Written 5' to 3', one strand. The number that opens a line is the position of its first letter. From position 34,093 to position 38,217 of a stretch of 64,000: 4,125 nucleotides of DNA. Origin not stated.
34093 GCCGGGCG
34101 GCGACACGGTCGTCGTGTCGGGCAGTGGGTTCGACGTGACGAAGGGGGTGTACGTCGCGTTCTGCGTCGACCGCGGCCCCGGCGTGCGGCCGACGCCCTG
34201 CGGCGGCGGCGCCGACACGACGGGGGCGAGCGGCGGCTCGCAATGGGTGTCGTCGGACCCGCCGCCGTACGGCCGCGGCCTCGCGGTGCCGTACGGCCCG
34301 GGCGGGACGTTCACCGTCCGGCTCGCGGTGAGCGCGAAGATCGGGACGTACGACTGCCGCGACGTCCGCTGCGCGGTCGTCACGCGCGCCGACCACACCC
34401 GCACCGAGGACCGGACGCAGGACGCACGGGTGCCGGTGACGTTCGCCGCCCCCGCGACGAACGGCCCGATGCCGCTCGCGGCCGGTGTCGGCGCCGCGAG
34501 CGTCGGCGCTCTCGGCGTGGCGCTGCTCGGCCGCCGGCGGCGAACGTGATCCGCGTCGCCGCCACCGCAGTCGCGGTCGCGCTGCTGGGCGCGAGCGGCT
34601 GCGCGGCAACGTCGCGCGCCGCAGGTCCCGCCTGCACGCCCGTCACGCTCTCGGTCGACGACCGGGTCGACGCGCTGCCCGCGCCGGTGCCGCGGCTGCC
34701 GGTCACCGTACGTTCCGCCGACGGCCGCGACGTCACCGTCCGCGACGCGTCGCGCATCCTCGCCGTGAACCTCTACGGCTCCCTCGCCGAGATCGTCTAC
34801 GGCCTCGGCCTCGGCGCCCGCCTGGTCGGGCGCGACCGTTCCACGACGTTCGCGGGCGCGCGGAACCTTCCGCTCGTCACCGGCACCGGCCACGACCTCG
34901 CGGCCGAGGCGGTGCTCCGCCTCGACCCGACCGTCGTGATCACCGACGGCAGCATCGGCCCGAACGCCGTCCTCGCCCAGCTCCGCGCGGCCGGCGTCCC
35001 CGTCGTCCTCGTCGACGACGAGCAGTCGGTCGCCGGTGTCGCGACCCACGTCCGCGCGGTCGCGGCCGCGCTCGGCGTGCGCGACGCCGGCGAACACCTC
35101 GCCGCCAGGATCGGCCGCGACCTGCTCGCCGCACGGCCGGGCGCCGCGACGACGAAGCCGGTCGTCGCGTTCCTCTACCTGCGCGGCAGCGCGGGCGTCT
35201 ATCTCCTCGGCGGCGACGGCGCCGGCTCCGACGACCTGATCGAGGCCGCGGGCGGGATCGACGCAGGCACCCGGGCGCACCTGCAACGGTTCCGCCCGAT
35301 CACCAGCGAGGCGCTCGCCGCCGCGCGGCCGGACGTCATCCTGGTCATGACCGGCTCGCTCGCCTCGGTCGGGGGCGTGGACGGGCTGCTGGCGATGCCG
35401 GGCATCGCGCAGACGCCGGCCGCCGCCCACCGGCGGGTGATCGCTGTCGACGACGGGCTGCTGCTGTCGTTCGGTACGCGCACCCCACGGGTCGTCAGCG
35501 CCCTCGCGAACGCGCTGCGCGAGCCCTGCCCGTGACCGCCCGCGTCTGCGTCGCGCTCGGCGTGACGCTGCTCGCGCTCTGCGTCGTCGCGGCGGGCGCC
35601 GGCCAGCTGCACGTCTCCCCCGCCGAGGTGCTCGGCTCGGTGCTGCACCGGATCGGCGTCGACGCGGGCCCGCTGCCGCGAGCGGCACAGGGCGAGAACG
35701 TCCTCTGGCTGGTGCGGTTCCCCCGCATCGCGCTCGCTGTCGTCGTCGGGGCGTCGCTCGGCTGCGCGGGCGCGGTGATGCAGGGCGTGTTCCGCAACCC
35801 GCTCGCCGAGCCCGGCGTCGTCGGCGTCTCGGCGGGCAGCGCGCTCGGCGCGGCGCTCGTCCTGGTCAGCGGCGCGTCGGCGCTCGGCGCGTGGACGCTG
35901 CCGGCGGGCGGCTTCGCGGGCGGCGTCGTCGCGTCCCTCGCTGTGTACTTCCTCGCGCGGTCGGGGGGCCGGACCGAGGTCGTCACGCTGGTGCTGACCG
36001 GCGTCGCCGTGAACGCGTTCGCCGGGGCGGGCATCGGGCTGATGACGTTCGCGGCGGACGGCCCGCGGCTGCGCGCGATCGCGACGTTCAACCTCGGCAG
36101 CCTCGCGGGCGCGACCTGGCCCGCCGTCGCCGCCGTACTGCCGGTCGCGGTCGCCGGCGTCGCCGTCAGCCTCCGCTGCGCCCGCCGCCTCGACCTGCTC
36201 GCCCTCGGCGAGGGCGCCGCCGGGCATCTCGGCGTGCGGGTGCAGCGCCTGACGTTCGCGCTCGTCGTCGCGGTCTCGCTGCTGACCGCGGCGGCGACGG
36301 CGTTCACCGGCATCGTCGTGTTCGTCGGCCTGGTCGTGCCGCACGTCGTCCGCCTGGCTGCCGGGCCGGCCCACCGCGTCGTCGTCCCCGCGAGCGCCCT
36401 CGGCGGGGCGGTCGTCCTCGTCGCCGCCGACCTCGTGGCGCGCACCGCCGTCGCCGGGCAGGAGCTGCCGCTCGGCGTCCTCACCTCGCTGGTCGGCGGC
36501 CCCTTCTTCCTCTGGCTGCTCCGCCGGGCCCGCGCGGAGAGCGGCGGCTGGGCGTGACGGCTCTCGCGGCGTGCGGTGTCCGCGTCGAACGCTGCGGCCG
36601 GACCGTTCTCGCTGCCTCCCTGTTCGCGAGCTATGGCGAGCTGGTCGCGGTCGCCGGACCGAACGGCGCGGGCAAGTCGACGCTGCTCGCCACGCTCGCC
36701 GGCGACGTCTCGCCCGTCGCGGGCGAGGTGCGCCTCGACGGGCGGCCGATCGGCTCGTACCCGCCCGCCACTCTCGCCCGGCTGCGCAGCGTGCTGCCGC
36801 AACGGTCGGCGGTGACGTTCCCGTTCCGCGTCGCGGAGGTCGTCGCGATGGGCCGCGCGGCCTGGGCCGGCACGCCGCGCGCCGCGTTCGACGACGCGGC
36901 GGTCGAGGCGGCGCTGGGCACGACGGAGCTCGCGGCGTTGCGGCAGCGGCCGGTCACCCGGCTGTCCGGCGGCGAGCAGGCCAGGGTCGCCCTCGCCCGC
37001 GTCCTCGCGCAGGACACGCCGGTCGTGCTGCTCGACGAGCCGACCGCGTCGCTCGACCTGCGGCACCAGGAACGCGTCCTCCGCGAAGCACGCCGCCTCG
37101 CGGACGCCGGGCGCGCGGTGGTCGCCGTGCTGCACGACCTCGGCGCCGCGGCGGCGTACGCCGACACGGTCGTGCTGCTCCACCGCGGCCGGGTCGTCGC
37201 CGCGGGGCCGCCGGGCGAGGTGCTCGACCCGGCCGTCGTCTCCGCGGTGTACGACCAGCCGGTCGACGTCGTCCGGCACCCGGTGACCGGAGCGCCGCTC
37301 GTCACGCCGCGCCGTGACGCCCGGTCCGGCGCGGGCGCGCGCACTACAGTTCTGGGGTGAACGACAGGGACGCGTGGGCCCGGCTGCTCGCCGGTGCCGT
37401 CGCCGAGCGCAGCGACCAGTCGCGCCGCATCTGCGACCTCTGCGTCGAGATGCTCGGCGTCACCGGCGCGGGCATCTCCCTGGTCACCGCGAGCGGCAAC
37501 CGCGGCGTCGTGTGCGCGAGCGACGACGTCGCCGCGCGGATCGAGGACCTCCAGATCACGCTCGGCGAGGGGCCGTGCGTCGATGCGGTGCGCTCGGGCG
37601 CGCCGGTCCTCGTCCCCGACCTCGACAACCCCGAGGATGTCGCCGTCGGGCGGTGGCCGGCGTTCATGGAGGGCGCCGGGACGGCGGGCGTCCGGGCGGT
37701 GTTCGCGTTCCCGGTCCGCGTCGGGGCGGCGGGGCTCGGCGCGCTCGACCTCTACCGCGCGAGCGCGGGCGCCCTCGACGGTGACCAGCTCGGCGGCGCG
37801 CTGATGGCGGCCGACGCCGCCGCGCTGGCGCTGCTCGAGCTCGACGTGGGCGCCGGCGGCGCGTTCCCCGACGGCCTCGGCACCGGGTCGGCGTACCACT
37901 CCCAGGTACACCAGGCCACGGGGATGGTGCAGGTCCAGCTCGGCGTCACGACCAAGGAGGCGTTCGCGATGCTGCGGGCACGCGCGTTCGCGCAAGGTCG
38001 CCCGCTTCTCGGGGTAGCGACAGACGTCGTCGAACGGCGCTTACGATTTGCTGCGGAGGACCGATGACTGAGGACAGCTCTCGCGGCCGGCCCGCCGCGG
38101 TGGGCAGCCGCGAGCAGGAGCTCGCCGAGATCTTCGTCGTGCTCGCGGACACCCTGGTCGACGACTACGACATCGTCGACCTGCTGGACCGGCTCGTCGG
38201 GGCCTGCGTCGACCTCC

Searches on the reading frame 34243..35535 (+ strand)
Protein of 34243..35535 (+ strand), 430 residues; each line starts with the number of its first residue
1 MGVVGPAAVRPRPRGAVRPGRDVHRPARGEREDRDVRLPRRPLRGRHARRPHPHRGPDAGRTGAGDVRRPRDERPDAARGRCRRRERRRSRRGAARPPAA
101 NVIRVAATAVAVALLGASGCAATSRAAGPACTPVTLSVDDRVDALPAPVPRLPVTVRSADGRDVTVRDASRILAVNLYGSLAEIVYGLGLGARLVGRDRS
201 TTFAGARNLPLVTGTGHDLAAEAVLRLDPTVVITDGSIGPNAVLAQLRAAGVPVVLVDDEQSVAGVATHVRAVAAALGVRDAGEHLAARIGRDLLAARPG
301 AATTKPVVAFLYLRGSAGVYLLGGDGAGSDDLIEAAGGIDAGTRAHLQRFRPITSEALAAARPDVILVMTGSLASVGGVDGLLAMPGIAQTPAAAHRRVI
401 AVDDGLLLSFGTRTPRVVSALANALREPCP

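Call 19: search_protein_families(library=pfam, proteins=[window:34243-35535:+], max_evalue=0.001)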
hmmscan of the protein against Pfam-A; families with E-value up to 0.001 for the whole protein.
window:34243-35535:+ (430 aa): 1 family
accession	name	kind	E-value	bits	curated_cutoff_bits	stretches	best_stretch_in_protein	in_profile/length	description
PF01497.23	Peripla_BP_2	-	3.1e-33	115.6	27.5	1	177-404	4-233/235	Periplasmic binding protein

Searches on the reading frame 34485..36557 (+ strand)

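Call 19: search_protein_families(library=pfam, proteins=[window:34485-36557:+], max_evalue=0.001)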
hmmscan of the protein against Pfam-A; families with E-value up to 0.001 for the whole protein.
window:34485-36557:+ (690 aa): 1 family
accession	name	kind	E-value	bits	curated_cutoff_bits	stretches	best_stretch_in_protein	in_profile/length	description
PF01032.23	FecCD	-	8.2e-86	288.3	26.5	1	362-681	2-311/311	FecCD transport family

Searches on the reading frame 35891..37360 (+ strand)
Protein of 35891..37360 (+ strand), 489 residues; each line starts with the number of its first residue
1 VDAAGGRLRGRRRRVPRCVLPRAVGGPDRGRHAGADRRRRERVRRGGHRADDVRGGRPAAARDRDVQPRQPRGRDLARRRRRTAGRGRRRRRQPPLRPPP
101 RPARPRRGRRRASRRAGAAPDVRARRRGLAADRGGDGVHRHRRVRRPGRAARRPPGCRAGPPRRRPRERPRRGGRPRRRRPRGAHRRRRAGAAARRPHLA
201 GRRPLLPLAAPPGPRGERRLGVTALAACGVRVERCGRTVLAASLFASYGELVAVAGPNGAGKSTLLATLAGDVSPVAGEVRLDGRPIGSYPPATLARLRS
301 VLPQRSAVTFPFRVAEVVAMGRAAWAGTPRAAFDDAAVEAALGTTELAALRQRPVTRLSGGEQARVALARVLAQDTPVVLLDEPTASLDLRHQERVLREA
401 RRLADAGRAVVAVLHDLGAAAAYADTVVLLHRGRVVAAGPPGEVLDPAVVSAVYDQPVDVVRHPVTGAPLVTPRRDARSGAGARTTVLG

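Call 19: search_protein_families(library=pfam, proteins=[window:35891-37360:+], max_evalue=0.001)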
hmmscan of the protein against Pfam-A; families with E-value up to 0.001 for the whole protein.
window:35891-37360:+ (489 aa): 3 families
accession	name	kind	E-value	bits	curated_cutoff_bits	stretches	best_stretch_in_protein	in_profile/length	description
PF00005.33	ABC_tran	-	1e-26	94.6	25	1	244-386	6-137/137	ABC transporter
PF13304.12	AAA_21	-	1.6e-06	28.9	27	0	252-269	2-19/304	AAA domain, putative AbiEii toxin, Type IV TA system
PF02463.25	SMC_N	-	7.3e-06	26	40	0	357-403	136-186/220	RecF/RecN/SMC N terminal domain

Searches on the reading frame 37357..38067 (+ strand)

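Call 19: search_protein_families(library=pfam, proteins=[window:37357-38067:+], max_evalue=0.001)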
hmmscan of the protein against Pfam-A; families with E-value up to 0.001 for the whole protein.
window:37357-38067:+ (236 aa): 3 families
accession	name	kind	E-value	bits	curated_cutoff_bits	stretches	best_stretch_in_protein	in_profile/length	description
PF13185.12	GAF_2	-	5.3e-11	43.3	28.6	1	22-159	8-135/136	GAF domain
PF01590.32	GAF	-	6.5e-09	36.9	22.4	1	21-159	5-133/133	GAF domain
PF03861.19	ANTAR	-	9.8e-08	32.1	27.3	1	183-225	12-54/54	ANTAR domain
